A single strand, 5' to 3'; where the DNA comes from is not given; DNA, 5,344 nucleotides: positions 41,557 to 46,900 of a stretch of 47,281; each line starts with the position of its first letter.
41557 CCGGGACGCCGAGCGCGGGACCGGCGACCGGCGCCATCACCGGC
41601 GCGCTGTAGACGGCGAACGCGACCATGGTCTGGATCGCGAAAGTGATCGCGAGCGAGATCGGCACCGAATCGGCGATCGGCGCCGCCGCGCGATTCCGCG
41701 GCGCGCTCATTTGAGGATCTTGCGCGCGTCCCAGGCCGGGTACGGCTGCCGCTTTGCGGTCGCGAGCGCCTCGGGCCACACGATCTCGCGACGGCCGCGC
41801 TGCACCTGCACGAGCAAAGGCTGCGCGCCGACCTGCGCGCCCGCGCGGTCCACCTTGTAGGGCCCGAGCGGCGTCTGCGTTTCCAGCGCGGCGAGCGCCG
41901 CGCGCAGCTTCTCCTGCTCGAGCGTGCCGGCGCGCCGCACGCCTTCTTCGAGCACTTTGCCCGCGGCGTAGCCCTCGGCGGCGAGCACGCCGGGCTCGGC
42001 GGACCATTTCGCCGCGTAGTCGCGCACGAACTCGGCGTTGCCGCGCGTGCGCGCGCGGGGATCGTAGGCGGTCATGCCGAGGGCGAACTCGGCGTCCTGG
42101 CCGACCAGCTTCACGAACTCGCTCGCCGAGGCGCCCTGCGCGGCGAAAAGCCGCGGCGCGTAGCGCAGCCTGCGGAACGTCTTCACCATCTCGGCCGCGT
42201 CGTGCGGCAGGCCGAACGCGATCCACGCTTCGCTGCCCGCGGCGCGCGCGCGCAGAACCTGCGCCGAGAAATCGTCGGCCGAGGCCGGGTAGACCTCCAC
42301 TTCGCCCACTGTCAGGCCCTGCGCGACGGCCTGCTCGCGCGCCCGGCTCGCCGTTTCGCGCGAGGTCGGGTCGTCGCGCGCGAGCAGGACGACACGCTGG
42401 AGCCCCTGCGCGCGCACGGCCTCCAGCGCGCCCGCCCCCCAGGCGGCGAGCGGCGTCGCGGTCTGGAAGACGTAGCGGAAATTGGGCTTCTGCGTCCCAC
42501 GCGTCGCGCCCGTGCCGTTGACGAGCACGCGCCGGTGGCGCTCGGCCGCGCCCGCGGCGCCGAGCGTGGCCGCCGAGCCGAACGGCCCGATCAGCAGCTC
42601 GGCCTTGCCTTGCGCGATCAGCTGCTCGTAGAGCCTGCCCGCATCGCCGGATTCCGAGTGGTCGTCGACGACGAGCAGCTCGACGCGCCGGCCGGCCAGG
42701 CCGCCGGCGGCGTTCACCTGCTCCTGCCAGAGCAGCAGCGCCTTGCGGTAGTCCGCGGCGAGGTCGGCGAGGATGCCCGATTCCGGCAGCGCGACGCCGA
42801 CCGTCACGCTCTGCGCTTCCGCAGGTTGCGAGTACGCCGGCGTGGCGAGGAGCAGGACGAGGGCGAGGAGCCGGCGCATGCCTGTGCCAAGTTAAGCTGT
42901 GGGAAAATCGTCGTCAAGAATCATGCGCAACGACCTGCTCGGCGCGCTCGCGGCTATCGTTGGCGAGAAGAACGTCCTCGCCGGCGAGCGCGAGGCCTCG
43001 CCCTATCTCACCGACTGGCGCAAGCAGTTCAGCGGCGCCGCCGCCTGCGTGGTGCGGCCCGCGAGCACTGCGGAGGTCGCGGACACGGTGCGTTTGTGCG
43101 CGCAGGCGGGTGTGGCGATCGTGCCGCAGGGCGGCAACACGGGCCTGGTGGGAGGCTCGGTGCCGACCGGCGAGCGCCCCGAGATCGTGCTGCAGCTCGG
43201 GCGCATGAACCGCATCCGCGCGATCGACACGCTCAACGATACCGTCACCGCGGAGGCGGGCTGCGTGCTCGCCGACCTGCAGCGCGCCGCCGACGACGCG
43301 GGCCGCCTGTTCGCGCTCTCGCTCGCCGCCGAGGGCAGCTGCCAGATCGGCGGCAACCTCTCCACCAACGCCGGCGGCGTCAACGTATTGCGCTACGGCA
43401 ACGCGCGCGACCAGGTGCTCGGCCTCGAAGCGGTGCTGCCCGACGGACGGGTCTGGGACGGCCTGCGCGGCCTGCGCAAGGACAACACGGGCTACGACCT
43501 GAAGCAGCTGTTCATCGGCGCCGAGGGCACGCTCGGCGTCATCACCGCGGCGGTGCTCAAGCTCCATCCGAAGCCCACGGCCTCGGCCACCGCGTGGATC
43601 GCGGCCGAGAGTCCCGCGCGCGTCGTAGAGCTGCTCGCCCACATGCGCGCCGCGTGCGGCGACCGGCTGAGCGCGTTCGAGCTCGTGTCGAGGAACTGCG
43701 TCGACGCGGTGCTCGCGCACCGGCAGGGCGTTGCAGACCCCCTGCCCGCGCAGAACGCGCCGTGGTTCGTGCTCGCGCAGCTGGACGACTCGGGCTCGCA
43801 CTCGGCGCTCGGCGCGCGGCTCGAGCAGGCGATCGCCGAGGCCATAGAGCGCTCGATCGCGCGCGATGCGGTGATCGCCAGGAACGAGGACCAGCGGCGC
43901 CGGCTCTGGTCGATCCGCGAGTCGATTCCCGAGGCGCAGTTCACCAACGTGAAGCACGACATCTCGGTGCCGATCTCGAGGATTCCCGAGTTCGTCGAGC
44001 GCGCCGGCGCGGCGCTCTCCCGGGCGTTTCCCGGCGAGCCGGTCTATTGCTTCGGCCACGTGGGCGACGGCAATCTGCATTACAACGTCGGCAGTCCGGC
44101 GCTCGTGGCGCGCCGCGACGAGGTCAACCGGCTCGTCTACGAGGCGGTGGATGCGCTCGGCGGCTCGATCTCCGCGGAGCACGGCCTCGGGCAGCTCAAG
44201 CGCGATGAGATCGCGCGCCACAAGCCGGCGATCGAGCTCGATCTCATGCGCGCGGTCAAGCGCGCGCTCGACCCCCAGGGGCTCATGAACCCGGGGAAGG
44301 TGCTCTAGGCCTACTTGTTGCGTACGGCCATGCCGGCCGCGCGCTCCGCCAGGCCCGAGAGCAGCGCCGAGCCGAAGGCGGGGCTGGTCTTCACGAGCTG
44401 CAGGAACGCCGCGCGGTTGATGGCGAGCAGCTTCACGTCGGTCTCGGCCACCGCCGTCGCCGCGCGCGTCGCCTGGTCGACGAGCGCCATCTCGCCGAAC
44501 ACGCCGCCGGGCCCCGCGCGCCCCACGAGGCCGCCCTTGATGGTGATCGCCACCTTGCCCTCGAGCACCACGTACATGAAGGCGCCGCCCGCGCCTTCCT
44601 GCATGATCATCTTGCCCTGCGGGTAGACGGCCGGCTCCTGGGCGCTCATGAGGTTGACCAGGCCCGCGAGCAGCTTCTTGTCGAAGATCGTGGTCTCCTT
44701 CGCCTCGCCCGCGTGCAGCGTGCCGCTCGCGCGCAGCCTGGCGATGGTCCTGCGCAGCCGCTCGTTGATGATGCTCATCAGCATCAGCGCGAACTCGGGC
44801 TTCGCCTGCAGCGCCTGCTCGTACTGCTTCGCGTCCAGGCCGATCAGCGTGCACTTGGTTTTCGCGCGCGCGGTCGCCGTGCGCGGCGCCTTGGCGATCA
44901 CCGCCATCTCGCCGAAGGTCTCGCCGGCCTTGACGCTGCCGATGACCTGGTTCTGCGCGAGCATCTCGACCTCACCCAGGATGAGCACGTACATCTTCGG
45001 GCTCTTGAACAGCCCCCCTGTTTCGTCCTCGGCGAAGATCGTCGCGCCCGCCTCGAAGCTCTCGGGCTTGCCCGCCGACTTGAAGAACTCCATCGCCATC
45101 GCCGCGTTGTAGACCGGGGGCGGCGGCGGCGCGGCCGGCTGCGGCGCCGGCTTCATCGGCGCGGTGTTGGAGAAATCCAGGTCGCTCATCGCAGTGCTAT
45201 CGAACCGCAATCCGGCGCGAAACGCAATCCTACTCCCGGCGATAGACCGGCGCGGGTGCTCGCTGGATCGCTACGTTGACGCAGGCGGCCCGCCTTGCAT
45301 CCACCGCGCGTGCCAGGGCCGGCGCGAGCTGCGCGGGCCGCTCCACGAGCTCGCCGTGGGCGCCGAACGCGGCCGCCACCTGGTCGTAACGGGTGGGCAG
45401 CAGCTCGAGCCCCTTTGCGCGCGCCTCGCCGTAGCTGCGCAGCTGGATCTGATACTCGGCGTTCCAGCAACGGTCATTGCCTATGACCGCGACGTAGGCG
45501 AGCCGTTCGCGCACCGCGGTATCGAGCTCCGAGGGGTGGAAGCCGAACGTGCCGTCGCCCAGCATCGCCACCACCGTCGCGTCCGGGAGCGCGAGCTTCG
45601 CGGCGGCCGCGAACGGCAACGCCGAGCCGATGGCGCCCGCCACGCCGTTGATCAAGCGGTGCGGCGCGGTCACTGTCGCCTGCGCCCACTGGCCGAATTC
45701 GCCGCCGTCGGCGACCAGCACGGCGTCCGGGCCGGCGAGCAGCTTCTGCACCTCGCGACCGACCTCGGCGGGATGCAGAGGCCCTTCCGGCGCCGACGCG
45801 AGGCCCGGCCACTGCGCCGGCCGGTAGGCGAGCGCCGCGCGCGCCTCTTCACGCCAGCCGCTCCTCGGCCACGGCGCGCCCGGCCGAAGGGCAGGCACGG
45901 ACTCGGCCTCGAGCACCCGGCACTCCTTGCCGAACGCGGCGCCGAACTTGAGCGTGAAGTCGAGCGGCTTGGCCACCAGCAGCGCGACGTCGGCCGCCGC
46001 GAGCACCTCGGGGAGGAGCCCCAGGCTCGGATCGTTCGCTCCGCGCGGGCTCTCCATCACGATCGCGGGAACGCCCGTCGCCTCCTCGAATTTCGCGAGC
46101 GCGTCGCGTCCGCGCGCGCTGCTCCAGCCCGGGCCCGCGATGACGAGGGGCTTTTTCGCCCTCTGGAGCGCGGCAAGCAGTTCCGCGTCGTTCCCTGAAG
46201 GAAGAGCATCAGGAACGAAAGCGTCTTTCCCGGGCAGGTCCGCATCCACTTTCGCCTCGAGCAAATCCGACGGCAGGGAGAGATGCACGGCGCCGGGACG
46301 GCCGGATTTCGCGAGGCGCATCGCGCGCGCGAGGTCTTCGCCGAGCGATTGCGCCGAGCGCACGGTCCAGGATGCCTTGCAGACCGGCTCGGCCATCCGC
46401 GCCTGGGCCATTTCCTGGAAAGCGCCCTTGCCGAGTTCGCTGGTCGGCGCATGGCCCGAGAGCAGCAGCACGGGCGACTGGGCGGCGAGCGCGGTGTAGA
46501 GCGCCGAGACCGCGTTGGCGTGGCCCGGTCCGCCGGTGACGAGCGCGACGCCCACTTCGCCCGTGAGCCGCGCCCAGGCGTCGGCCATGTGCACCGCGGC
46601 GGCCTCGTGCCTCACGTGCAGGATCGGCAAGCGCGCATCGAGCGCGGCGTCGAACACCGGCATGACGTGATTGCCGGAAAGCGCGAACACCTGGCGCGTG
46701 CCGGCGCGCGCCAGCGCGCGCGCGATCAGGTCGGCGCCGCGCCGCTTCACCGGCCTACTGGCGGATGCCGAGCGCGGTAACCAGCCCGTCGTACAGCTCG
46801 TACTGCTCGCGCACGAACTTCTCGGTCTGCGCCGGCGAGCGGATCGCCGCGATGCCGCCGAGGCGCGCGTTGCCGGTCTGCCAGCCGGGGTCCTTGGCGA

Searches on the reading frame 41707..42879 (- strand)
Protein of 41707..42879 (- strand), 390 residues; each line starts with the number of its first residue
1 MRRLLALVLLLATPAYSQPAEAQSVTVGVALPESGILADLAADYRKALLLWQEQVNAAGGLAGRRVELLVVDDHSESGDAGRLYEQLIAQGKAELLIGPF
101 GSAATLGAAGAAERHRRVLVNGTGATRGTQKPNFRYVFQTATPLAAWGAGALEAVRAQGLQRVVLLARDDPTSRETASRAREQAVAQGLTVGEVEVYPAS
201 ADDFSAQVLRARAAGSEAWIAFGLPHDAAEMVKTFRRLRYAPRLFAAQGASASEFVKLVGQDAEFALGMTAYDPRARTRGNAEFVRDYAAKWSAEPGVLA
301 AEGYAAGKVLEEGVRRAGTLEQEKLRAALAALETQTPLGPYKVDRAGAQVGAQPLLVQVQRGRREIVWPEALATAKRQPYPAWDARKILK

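Call 31: search_protein_families(library=pfam, proteins=[window:41707-42879:-], max_evalue=0.001)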
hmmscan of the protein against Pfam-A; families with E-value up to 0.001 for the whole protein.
window:41707-42879:- (390 aa): 3 families
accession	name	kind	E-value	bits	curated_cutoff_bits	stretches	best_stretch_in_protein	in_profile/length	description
PF13458.12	Peripla_BP_6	-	3.9e-58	198.2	31.7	1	24-361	1-340/343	Periplasmic binding protein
PF13433.12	Peripla_BP_5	-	2.4e-15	57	27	1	26-372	2-350/363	Periplasmic binding protein domain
PF01094.35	ANF_receptor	-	2.1e-10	40.6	25.4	1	47-296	5-272/353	Receptor family ligand binding region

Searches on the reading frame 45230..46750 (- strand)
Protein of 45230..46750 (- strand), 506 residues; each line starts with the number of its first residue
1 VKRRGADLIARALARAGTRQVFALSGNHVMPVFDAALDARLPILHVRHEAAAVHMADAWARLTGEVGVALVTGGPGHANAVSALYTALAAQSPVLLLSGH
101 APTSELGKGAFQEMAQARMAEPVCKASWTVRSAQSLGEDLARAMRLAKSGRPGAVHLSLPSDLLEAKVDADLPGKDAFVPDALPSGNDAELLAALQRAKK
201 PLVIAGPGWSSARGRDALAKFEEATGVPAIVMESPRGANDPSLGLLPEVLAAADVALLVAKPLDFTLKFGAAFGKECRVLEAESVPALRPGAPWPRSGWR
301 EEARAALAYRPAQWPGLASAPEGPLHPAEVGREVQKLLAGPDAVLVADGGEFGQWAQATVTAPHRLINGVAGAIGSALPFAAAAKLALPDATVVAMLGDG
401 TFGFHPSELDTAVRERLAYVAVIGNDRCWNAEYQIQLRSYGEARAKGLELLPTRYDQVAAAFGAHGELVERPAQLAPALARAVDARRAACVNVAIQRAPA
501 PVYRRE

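Call 82: search_protein_families(library=pfam, proteins=[window:45230-46750:-], max_evalue=0.00001)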
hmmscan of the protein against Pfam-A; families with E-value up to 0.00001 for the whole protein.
window:45230-46750:- (506 aa): 3 families
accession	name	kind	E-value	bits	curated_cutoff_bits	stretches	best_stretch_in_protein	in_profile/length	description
PF02776.23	TPP_enzyme_N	-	2e-34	118.4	26.8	1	4-118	2-118/119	Thiamine pyrophosphate enzyme, N-terminal TPP binding domain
PF02775.26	TPP_enzyme_C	-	9e-29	100.7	21.9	1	348-493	1-151/151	Thiamine pyrophosphate enzyme, C-terminal TPP binding domain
PF00205.28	TPP_enzyme_M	-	5.1e-06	26.7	30.4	0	190-239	3-52/137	Thiamine pyrophosphate enzyme, central domain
